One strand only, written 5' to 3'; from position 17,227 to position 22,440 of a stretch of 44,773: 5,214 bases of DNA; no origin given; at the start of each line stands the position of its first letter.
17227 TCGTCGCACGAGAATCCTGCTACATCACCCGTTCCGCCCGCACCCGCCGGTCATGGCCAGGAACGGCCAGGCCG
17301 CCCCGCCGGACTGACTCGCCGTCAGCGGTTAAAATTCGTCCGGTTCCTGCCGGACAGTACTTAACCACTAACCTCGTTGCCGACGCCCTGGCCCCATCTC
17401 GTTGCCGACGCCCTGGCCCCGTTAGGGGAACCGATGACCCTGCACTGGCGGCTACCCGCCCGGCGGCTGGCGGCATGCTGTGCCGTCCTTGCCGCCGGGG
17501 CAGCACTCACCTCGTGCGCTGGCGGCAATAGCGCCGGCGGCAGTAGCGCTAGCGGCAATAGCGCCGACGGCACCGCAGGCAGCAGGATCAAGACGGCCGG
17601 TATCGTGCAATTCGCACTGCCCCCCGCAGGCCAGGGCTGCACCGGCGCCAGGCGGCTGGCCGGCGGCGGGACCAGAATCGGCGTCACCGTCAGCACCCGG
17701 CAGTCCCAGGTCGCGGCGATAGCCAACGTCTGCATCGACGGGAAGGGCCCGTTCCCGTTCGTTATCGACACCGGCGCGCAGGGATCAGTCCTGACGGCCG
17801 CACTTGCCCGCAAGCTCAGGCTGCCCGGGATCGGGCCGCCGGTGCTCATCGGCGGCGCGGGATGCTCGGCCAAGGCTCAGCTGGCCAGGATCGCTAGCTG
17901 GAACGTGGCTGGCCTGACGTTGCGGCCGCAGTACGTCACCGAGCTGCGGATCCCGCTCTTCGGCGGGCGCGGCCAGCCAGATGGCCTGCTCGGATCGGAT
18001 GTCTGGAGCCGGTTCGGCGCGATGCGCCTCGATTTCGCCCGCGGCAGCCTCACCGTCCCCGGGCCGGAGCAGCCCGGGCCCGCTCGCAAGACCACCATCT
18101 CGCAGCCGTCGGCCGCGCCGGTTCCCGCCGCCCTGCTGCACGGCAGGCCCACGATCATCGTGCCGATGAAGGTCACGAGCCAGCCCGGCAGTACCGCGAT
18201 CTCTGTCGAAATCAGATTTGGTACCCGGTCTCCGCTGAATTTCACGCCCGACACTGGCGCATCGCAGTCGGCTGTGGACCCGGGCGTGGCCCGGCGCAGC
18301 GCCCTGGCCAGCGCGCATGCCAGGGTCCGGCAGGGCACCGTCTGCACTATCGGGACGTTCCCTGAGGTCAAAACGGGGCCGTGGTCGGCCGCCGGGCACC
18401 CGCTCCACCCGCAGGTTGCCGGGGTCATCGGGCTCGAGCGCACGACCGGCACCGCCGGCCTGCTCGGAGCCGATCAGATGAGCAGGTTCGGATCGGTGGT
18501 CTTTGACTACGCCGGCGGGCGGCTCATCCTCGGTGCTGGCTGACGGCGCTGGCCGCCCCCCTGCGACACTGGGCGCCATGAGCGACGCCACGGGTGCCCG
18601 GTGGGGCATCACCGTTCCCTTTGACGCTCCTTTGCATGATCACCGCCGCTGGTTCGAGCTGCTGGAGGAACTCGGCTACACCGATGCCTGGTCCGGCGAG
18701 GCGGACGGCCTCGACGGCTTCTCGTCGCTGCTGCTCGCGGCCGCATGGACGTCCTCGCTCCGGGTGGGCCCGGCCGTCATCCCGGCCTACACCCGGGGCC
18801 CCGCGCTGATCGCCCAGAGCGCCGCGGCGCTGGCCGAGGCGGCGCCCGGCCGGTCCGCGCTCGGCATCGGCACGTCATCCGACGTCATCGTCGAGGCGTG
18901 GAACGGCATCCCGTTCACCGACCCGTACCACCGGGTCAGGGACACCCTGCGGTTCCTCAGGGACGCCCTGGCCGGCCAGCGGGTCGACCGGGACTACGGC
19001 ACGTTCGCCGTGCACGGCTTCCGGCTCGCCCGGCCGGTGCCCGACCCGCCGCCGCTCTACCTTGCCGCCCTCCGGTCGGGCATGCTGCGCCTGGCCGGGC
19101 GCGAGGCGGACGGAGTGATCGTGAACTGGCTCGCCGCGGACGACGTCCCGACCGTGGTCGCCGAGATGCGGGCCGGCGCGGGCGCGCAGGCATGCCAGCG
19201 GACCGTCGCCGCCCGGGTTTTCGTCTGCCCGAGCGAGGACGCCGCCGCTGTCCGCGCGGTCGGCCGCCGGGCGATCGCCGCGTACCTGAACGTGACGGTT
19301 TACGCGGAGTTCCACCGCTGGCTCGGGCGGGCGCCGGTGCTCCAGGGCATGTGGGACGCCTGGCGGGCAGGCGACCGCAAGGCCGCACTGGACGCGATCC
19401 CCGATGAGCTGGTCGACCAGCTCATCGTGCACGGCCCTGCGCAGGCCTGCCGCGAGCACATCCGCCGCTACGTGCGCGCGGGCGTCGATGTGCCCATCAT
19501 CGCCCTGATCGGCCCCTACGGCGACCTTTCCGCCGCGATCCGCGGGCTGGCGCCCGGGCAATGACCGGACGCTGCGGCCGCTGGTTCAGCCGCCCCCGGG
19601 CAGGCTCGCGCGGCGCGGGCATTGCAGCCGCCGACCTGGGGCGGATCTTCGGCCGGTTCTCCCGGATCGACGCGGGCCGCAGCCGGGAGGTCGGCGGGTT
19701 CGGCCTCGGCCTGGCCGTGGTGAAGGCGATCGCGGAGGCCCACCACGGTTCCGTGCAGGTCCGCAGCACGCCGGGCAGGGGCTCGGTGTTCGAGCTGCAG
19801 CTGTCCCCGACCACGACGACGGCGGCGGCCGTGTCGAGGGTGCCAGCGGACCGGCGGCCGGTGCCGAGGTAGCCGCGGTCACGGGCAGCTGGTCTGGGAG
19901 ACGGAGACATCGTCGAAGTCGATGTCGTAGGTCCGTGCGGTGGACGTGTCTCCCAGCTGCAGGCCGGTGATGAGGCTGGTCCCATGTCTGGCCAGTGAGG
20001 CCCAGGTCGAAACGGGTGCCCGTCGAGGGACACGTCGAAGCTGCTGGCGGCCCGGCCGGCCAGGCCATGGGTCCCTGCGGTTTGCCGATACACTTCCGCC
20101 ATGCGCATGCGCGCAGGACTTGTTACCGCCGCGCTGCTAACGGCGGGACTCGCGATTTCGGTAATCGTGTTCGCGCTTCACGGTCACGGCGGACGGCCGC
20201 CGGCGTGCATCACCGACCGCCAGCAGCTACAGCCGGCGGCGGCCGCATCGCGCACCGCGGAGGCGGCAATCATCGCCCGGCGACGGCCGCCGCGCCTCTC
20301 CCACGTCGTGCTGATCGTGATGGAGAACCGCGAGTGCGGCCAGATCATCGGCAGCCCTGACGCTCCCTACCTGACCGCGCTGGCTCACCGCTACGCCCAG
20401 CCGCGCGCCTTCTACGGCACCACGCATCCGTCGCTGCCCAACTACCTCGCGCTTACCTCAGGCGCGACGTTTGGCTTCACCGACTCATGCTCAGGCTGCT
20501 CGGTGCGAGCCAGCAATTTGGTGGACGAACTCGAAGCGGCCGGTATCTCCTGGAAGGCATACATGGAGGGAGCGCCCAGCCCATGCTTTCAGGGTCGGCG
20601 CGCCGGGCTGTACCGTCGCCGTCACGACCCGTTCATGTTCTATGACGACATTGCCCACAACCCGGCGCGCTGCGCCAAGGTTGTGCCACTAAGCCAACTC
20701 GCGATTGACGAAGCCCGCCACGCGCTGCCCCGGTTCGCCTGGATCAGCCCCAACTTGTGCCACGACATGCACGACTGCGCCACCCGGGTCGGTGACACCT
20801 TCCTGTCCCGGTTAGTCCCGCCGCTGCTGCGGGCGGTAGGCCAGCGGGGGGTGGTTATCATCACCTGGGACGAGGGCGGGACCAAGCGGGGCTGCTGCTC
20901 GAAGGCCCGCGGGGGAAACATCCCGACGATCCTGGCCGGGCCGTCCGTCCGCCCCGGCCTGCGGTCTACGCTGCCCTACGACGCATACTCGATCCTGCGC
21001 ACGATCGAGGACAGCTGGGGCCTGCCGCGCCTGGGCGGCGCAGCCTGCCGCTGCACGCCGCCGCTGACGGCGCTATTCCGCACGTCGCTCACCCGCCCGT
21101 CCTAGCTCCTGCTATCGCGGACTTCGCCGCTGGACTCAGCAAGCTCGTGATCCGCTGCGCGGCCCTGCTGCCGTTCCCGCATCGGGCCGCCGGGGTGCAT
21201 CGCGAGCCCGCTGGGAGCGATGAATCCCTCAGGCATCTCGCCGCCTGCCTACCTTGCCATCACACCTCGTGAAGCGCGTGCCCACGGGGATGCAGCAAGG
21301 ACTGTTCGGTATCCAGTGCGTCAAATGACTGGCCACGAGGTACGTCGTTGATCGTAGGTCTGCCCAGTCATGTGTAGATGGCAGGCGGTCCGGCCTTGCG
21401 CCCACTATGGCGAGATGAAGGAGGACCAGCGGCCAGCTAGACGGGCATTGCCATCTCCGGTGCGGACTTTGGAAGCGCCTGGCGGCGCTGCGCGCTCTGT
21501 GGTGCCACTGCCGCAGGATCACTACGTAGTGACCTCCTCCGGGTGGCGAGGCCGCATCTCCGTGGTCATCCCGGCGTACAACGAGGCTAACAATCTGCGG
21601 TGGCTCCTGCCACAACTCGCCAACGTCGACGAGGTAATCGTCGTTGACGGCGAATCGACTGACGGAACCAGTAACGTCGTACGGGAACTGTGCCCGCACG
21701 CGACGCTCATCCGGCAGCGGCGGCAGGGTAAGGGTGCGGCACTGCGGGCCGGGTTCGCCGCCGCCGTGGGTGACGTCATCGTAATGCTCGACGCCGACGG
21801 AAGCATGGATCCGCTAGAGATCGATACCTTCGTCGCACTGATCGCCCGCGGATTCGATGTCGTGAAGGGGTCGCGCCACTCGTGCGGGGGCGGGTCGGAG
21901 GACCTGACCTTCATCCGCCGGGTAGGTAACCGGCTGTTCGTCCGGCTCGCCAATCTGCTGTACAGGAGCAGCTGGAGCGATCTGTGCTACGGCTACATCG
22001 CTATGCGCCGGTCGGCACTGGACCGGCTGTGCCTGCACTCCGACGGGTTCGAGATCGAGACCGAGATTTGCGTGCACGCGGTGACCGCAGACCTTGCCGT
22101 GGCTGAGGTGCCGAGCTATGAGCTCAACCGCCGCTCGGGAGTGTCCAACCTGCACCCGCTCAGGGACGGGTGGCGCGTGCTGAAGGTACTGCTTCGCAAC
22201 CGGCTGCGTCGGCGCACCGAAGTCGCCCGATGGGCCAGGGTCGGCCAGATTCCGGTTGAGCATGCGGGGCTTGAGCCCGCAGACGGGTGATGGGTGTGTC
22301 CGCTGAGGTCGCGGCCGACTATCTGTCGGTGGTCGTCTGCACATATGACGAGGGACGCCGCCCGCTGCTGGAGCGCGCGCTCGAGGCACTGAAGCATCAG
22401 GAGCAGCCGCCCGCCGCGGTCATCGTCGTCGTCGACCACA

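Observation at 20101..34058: Translationally coupled envelope-glycosylation island with a kinase, three phosphoesterases and a CPBP protease (best candidate for an undescribed system)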

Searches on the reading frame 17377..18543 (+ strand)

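Call 12: search_protein_families(library=pfam, proteins=[window:17377-18543:+], max_evalue=0.01)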
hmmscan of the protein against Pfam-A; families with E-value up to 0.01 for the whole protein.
window:17377-18543:+ (388 aa): 2 families
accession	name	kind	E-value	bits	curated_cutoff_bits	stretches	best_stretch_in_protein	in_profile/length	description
PF13650.11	Asp_protease_2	-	1.9e-19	70.6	24.3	1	117-209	2-90/90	Aspartyl protease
PF13975.11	gag-asp_proteas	-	1.2e-13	51.8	28.2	1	117-185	2-71/92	gag-polyprotein putative aspartyl protease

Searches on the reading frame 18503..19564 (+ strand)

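Call 12: search_protein_families(library=pfam, proteins=[window:18503-19564:+], max_evalue=0.01)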
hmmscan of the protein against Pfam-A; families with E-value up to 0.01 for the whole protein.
window:18503-19564:+ (353 aa): 1 family
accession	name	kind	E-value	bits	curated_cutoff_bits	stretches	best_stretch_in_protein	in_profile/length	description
PF00296.26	Bac_luciferase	-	1.9e-58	198.8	27.9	1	35-329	19-313/314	Luciferase-like monooxygenase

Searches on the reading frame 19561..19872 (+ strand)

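Call 12: search_protein_families(library=pfam, proteins=[window:19561-19872:+], max_evalue=0.01)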
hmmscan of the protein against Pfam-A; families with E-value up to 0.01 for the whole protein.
window:19561-19872:+ (103 aa): 1 family
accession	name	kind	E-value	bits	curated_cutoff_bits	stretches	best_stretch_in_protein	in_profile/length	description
PF02518.31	HATPase_c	-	6.2e-16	59.3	26.4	1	17-82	45-108/111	Histidine kinase-, DNA gyrase B-, and HSP90-like ATPase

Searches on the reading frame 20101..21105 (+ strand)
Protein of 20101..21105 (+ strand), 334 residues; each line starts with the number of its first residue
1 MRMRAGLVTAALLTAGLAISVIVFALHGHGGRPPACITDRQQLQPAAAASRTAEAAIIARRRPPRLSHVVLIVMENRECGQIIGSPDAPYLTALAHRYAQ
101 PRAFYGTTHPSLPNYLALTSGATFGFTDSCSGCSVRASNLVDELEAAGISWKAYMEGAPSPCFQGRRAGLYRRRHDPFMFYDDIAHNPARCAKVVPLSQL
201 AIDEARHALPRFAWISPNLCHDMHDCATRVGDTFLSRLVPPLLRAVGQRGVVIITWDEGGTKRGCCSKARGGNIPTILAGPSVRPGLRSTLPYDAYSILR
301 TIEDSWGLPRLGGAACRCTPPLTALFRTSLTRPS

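Call 3: search_protein_families(library=pfam, proteins=[window:20101-21105:+], max_evalue=0.01)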
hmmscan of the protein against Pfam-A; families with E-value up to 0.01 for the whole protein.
window:20101-21105:+ (334 aa): 1 family
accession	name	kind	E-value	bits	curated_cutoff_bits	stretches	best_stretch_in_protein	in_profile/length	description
PF04185.19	Phosphoesterase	-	4.1e-31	108.9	23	1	87-309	106-356/356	Phosphoesterase family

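Call 4: search_protein_families(library=ncbifam, proteins=[window:20101-21105:+], max_evalue=0.01)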
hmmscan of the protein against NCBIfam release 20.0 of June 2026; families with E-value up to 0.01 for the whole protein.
window:20101-21105:+ (334 aa): 2 families
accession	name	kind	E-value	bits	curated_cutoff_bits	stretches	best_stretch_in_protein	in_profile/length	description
TIGR03397.1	acid_phos_Burk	subfamily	7.5e-08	32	362.75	1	138-316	266-460/483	acid phosphatase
TIGR03396.1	PC_PLC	equivalog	0.00017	20.1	580.25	1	139-259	214-338/688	phosphocholine-specific phospholipase C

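Call 68: search_protein_families(library=padloc, proteins=[window:20101-21105:+], max_evalue=0.01)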
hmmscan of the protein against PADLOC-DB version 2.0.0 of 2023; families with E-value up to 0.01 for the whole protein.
window:20101-21105:+ (334 aa): 0 families

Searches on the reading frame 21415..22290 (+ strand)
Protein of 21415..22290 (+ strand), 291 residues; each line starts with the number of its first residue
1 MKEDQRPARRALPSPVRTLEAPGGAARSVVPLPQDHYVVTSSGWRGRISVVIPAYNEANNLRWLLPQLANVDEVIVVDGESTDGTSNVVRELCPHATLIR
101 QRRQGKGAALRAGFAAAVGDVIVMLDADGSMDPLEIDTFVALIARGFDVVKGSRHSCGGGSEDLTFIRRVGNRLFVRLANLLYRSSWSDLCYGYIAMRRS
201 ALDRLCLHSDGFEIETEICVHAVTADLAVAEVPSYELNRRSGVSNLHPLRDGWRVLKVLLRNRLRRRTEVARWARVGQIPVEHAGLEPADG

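Call 3: search_protein_families(library=pfam, proteins=[window:21415-22290:+], max_evalue=0.01)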
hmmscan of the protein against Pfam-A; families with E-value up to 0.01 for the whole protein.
window:21415-22290:+ (291 aa): 3 families
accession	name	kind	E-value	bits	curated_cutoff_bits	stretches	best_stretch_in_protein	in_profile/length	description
PF00535.33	Glycos_transf_2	-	1.2e-29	103.8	23.3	1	49-205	1-167/168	Glycosyl transferase family 2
PF13641.12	Glyco_tranf_2_3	-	1.1e-08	35.8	27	1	47-156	2-125/230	Glycosyltransferase like family 2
PF10111.15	Glyco_tranf_2_2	-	1.7e-06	28.2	27.3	1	49-133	1-96/276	Glycosyltransferase like family 2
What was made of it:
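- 21415..22290 (+): B: GT2a, polyprenyl-phosphate hexose synthase-like (DPM1/AglJ/ArnC/GtrB type). The start codon is uncertain (21370, 21415 or 21562). PF00535 E 1e-29 (call 3).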

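Call 4: search_protein_families(library=ncbifam, proteins=[window:21415-22290:+], max_evalue=0.01)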
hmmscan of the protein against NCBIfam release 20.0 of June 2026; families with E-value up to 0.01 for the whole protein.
window:21415-22290:+ (291 aa): 18 families
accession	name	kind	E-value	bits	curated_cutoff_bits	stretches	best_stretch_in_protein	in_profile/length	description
TIGR04182.1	glyco_TIGR04182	equivalog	6.1e-41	140.7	325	1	48-262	2-217/293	S-layer glycoprotein N-glycosyltransferase AglJ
NF041391.1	DPhHxTase_Halo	equivalog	3.7e-23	81.6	375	1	54-261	3-207/213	dolichyl-phosphate hexose transferase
TIGR04283.1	glyco_like_mftF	equivalog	4.9e-16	59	182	1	48-133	1-87/221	TIGR04283 family arsenosugar biosynthesis glycosyltransferase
NF007986.1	PRK10714.1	equivalog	1.5e-13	50.4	529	1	47-242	7-206/316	undecaprenyl-phosphate 4-deoxy-4-formamido-L-arabinose transferase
NF058614.1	PPMAGASynPpgS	equivalog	4.6e-13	49.1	370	1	50-264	4-225/226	polyprenyl-phospho-N-acetylgalactosaminyl synthase PpgS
NF010496.0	PRK13915.1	equivalog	4.2e-12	45.8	262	1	46-129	31-127/307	glucosyl-3-phosphoglycerate synthase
NF047588.1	GlcsyltransPgfSStrep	equivalog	1e-11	44.7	500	1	48-205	3-167/308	glycosyltransferase PgfS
NF041875.1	EPS_EpsD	equivalog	2.5e-11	43.6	370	1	48-133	1-94/325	exopolysaccharide biosynthesis glycosyltransferase EpsD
TIGR03937.1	PgaC_IcaA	equivalog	9.1e-11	41.3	422.3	1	47-136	46-143/407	poly-beta-1,6-N-acetyl-D-glucosamine synthase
NF007482.0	PRK10073.1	equivalog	6.6e-10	38.5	423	1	47-142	7-109/334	glycosyltransferase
TIGR03965.1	mycofact_glyco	equivalog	8.5e-09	34.8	280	1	47-132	75-168/467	mycofactocin biosynthesis glycosyltransferase MftF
NF045692.1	OglycostaseCruG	equivalog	2.7e-08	33.1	600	1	44-150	39-160/386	2'-O-glycosyltransferase CruG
NF038302.1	EPS_HpsE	equivalog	1.5e-06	27.5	300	1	48-130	3-98/307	hormogonium polysaccharide biosynthesis glycosyltransferase HpsE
NF050050.1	ProtGlycPglI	equivalog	7.7e-05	22.2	500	1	47-150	3-115/306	GalNAc(5)-diNAcBac-PP-undecaprenol beta-1,3-glucosyltransferase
TIGR03469.1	HpnB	hypoth_equivalog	0.00014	21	379.25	1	39-96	38-99/386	hopene-associated glycosyltransferase HpnB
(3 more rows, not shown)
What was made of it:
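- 21415..22290 (+): NCBIfam AglJ 141 bits and Dol-P-hexose transferase 82 bits (call 4).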

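Call 69: search_solved_structures(query=window:21415-22290:+, max_evalue=0.001)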
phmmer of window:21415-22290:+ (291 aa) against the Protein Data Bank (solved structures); distinct sequences matched with E-value up to 0.001: 23.
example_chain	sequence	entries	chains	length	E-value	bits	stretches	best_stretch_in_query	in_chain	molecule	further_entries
5mlz_A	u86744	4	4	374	1.2e-18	70.8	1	47-234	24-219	Dolichol monophosphate mannose synthase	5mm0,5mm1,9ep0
9hwj_A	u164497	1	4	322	3e-11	46.5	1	47-244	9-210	Undecaprenyl-phosphate 4-deoxy-4-formamido-L-arabinose transferase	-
9bhc_C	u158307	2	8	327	9.5e-11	44.9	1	47-173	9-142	Undecaprenyl-phosphate 4-deoxy-4-formamido-L-arabinose transferase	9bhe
8vxh_A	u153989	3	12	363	1.2e-10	44.6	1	47-164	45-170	Undecaprenyl-phosphate 4-deoxy-4-formamido-L-arabinose transferase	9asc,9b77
2z87_A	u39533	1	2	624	1.5e-08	37.7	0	48-147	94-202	Chondroitin synthase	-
2z86_A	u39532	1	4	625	1.5e-08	37.7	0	48-147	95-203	Chondroitin synthase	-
6yv7_B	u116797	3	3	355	2.9e-08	36.8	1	40-130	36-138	Glycosyl transferase, family 2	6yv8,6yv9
6yv7_A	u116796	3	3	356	2.9e-08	36.8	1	40-130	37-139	Glycosyl transferase, family 2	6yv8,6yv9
7pdo_A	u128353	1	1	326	6.5e-07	32.3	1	47-164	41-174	Glucosyl-3-phosphoglycerate synthase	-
7p5l_A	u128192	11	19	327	6.5e-07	32.3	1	47-164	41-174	Glucosyl-3-phosphoglycerate synthase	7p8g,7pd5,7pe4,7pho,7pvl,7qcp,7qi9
5eke_A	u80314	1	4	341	4.3e-06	29.6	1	47-170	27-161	Uncharacterized glycosyltransferase sll0501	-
5ekp_C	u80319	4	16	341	4.3e-06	29.6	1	47-170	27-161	Uncharacterized glycosyltransferase sll0501 | Glycosyltransferase sll0501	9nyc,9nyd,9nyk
9nye_A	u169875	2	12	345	4.4e-06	29.6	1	47-170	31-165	Glycosyltransferase sll0501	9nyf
4y6n_A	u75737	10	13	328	1.9e-05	27.5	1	47-141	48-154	Glucosyl-3-phosphoglycerate synthase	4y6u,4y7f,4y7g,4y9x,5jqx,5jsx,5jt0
3e25_A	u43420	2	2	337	2.1e-05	27.4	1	47-141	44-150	Putative uncharacterized protein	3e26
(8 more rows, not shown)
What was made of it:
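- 21415..22290 (+): Best solved relatives are Pyrococcus Dol-P-Man synthase 5mlz (E 1e-18), ArnC and GtrB (call 69).
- On Gtr/Arn three-component systems: PDB hits 5mlz 1e-18, ArnC 3e-11, GtrB 4e-6 (call 69).
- Its closest solved relatives are all polyprenyl-phosphate glycosyltransferases (Dol-P-Man synthase 1e-18, ArnC, GtrB; call 69). GT2a is GtrB/ArnC-like (call 69).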
